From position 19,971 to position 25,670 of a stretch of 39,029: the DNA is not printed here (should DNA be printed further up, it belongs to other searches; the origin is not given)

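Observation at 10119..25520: Orphan 5,133-aa giant ORF with no recognisable export signal or partner genes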

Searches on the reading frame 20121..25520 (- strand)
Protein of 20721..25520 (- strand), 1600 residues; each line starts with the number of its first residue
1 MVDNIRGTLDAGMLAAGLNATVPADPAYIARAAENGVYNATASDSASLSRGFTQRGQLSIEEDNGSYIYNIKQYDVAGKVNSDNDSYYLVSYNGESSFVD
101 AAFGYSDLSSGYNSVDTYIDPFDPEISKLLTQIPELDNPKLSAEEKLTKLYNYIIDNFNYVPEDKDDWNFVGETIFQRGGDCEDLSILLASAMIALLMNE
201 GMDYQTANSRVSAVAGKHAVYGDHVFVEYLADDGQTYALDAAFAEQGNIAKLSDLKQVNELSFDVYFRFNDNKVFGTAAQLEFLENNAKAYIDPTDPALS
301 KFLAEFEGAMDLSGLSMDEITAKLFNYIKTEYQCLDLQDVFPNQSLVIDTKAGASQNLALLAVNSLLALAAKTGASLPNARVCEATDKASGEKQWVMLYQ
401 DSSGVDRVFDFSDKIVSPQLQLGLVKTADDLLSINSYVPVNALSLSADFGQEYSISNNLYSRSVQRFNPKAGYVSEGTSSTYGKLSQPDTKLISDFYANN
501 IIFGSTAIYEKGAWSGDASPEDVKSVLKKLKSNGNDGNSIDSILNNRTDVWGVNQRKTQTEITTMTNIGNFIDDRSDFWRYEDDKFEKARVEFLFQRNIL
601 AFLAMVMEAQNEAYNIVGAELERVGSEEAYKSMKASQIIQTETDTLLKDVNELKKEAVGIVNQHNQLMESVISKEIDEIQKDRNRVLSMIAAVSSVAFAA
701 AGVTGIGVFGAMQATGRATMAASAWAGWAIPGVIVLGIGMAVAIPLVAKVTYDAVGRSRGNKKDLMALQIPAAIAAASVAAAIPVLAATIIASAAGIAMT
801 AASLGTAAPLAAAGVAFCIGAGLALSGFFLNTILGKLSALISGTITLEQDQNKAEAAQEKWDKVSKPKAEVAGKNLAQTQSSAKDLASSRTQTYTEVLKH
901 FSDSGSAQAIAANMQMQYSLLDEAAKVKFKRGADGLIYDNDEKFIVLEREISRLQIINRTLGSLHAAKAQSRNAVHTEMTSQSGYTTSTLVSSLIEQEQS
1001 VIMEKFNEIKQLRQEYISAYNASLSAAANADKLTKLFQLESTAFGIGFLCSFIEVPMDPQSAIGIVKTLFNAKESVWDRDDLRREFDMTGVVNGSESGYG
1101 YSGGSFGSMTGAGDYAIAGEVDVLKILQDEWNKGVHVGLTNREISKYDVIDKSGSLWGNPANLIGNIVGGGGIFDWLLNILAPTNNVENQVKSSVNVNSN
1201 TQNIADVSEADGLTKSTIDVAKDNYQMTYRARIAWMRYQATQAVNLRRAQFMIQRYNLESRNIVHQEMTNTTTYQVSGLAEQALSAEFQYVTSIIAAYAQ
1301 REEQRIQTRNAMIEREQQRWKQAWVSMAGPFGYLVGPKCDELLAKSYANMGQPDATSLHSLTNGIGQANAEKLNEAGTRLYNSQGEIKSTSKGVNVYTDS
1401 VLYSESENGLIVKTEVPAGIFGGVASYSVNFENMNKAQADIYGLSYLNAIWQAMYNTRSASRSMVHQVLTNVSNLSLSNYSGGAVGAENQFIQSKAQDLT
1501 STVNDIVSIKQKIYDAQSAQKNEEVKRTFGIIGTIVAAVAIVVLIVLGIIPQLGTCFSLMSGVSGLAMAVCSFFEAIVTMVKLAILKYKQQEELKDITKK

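Call 6: search_protein_families(library=pfam, proteins=[window:21321-25520:-], max_evalue=1)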
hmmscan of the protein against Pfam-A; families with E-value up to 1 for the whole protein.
window:21321-25520:- (1400 aa): 2 families
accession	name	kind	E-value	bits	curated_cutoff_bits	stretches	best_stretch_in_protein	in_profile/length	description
PF01841.26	Transglut_core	-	0.00078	20.1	23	1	139-193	10-65/108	Transglutaminase-like superfamily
PF11429.13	Colicin_D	-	0.15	12.8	25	1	1214-1246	30-62/84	Colicin D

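Call 10: find_homologous_proteins(query=window:20721-25520:-, max_evalue=0.001)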
Query window:20721-25520:- (1600 aa): 9 proteins with E <= 0.001 among 8000 candidates.
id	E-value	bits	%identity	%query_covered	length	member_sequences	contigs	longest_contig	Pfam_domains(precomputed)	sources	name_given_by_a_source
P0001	0.0e+0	1168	52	46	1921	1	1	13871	-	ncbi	ncbi:hypothetical protein NO2_1155, partial [Candidatus Termititenax persephonae]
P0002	2.3e-101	358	33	43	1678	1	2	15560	-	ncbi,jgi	jgi:hypothetical protein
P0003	1.6e-80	289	56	15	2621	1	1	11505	PF07495.20,PF15418.13,PF00801.27,PF02010.22,PF18911.7,PF21027.4,PF22352.3,PF13585.13,PF17963.8,PF05345.19,PF19077.7,PF01841.26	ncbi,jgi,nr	ncbi:MAG: hypothetical protein LBQ83_03540 [Candidatus Margulisbacteria bacterium]|jgi:hypothetical 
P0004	1.6e-72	263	54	15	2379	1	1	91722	PF07495.20,PF15418.13,PF22352.3,PF00801.27,PF17963.8,PF19077.7,PF01841.26,PF18911.7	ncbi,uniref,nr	ncbi:hypothetical protein RDn1_026 [Candidatus Termititenax dinenymphae]|uniref:PKD/Chitinase domain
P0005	3.0e-72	262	51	15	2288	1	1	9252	PF07495.20,PF21027.4,PF22352.3,PF00801.27,PF17963.8,PF05345.19,PF18911.7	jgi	jgi:hypothetical protein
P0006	2.0e-65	239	52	15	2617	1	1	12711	PF07495.20,PF21027.4,PF15418.13,PF22352.3,PF00801.27,PF17963.8,PF05345.19,PF02010.22,PF18911.7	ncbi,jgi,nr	ncbi:MAG: hypothetical protein LBK68_00265 [Candidatus Margulisbacteria bacterium]|jgi:hypothetical 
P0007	4.6e-64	235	28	54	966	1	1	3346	PF01841.26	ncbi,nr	ncbi:MAG: hypothetical protein KKA19_02325, partial [Candidatus Margulisbacteria bacterium]|nr:hypot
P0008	3.2e-10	56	29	11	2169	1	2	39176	-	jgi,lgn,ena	-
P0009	3.1e-9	53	30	11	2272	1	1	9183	-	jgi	jgi:hypothetical protein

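Call 18: find_encoding_contigs(protein=P0001, flank=10000, max_places=3)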
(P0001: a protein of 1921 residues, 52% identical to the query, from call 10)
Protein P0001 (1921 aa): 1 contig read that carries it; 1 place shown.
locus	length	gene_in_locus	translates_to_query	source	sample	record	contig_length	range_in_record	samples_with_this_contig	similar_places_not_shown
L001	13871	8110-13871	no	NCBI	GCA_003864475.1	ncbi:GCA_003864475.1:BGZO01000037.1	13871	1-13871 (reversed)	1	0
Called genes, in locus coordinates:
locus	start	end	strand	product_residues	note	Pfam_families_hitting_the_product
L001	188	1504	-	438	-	PF03446:NAD_binding_2, PF03721:UDPG_MGDP_dh_N, PF00984:UDPG_MGDP_dh, PF03720:UDPG_MGDP_dh_C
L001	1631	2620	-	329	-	PF00106:adh_short (weak), PF01073:3Beta_HSD, PF01370:Epimerase, PF02719:Polysacc_synt_2, PF04321:RmlD_sub_bind, PF13460:NAD_binding_10, PF16363:GDP_Man_Dehyd, PF07993:NAD_binding_4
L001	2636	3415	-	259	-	-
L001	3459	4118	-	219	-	-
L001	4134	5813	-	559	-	PF00365:PFK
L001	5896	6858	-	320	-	PF01116:F_bP_aldolase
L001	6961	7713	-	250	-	PF00121:TIM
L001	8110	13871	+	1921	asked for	?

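Call 19: find_encoding_contigs(protein=P0002, flank=10000, max_places=3)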
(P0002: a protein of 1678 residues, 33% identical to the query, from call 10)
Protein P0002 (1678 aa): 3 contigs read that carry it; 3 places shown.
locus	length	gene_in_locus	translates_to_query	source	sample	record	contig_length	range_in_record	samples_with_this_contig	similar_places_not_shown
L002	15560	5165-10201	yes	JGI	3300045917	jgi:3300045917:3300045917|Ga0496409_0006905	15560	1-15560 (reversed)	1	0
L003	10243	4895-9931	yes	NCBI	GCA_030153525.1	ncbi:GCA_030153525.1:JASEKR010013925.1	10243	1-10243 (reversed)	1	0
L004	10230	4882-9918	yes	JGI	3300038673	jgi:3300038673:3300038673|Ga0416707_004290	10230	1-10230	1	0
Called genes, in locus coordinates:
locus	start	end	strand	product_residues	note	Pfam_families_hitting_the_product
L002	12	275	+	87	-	-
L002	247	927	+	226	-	-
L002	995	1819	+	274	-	PF03116:NQR2_RnfD_RnfE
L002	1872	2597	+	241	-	PF13507:GATase_5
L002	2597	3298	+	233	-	PF00483:NTP_transferase, PF12804:NTP_transf_3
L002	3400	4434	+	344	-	PF00155:Aminotran_1_2, PF01041:DegT_DnrJ_EryC1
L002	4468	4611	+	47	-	-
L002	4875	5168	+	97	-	-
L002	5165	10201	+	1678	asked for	-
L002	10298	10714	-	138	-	-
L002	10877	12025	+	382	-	-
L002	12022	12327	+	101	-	-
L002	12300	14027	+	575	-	-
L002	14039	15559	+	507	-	?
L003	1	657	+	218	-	?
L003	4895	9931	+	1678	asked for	-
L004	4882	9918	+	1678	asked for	-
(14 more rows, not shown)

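Call 20: find_encoding_contigs(protein=P0008, flank=10000, max_places=2)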
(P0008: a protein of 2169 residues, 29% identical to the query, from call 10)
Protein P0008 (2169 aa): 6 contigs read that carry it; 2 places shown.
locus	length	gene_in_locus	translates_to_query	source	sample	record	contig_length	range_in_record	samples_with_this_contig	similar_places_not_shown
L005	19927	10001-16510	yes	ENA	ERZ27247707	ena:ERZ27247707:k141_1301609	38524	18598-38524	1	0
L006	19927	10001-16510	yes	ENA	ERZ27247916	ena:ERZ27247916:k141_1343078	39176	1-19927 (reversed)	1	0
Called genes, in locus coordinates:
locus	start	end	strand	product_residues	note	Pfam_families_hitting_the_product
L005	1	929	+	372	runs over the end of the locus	PF00465:Fe-ADH (faint), PF13685:Fe-ADH_2, PF01761:DHQ_synthase, PF24621:DHQS_C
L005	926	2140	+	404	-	PF00579:tRNA-synt_1b, PF01479:S4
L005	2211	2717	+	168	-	PF02542:YgbB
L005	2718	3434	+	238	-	PF03740:PdxJ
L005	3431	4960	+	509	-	PF00395:SLH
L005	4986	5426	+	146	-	PF02502:LacAB_rpiB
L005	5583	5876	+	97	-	PF04480:DUF559, PF18741:MTES_1575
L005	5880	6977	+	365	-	PF00483:NTP_transferase, PF12804:NTP_transf_3, PF00132:Hexapep (faint), PF25084:LbH_EIF2B, PF25087:GMPPB_C, PF24894:Hexapep_GlmU (weak)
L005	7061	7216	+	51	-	-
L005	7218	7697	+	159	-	-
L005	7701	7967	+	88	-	-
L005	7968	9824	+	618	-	-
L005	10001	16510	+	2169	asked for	-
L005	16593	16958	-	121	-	PF05635:23S_rRNA_IVP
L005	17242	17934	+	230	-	PF01553:Acyltransferase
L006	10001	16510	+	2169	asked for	-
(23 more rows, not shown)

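Call 24: search_protein_families(library=ncbifam, proteins=[window:21321-25520:-], max_evalue=1)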
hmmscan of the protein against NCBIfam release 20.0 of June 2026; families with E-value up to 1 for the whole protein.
window:21321-25520:- (1400 aa): 1 family
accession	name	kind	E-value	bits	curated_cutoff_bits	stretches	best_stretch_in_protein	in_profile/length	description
NF009880.0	PRK13341.1-1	equivalog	0.042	12.2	891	1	587-696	379-494/599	AAA family ATPase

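Call 25: search_protein_families(library=phrogs, proteins=[window:21321-25520:-], max_evalue=0.1)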
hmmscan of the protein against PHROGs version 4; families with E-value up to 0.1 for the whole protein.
window:21321-25520:- (1400 aa): 1 family
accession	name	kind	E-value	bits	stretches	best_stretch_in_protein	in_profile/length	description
phrog_25365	-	unknown function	0.0066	17.6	0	1000-1044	3-48/80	-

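Call 26: find_related_loci(query=A1, collection=genome_contigs, flank=10000)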
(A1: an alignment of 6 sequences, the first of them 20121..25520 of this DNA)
Query A1 (1800 aa) in genome_contigs; peptide patterns used: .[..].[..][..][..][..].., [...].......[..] (x = any residue, [..] = any of these).
239 stretches matched a pattern; 44 encode a relative of the query (tblastn E <= 1e-3); 44 distinct loci.
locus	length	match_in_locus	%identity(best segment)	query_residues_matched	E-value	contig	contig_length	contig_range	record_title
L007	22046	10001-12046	76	1-689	0e+0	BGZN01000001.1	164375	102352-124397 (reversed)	Candidatus Termititenax aidoneus NkOx7-01 DNA, TG2_NkOx7-01_NODE_001, whole genome shotgun sequence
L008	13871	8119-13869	52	7-1689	0e+0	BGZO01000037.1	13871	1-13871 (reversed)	Candidatus Termititenax persephonae NkOx7-02 DNA, TG2_NkOx7-02_NODE_037, whole genome shotgun sequence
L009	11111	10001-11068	90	1-356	0e+0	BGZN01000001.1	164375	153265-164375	Candidatus Termititenax aidoneus NkOx7-01 DNA, TG2_NkOx7-01_NODE_001, whole genome shotgun sequence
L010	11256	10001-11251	60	38-460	7e-155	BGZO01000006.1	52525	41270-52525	Candidatus Termititenax persephonae NkOx7-02 DNA, TG2_NkOx7-02_NODE_006, whole genome shotgun sequence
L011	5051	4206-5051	66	8-382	1e-108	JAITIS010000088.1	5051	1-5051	MAG: Candidatus Margulisiibacteriota bacterium isolate Pcl387_bin129 k119_970280, whole genome shotgun sequence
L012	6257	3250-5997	36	27-1318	2e-91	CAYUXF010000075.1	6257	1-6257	MAG TPA_asm: uncultured bacterium isolate SRP263991_co7_854 genome assembly, contig: NODE_28003_length_6257_cov_16.74605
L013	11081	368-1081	56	40-276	2e-67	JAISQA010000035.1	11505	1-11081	MAG: Candidatus Margulisiibacteriota bacterium isolate Kf353_bin111 k119_991196, whole genome shotgun sequence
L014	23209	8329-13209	28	27-1716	1e-64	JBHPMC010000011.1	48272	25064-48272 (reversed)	Candidatus Margulisiibacteriota bacterium isolate SAG AM-324-J15 AM-324-J15_NODE_11, whole genome shotgun sequence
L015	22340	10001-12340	28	28-755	3e-61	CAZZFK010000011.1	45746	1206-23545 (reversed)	MAG TPA_asm: uncultured bacterium isolate SRP220891_co4_234 genome assembly, contig: NODE_1214_length_45746_cov_17.42065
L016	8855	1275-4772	26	85-1340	1e-40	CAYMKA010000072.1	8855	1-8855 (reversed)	MAG TPA_asm: uncultured bacterium isolate SRP135725_co3_489 genome assembly, contig: NODE_9949_length_8855_cov_5.723182,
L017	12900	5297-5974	29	118-331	9e-18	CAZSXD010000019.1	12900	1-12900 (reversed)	MAG TPA_asm: uncultured bacterium isolate binchicken_co91_487 genome assembly, contig: NODE_5830_length_12900_cov_5.2534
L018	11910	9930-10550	28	116-329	5e-17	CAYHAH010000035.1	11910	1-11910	MAG TPA_asm: uncultured bacterium isolate ERP119294_co2_508 genome assembly, contig: k141_3406047, whole genome shotgun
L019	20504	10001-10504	33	118-278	6e-16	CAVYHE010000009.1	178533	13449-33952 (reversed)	MAG: uncultured bacterium isolate MFD03726.bin.2.164 genome assembly, contig: contig_59223, whole genome shotgun sequenc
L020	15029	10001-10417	36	107-240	2e-14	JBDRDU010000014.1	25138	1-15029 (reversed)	MAG: bacterium isolate MEGAHIT-group-1.272 k141_12427036, whole genome shotgun sequence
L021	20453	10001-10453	30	104-241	1e-12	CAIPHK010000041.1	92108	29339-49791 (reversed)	uncultured bacterium isolate KT_bin-0310 genome assembly, contig: bin-0310:41/46, whole genome shotgun sequence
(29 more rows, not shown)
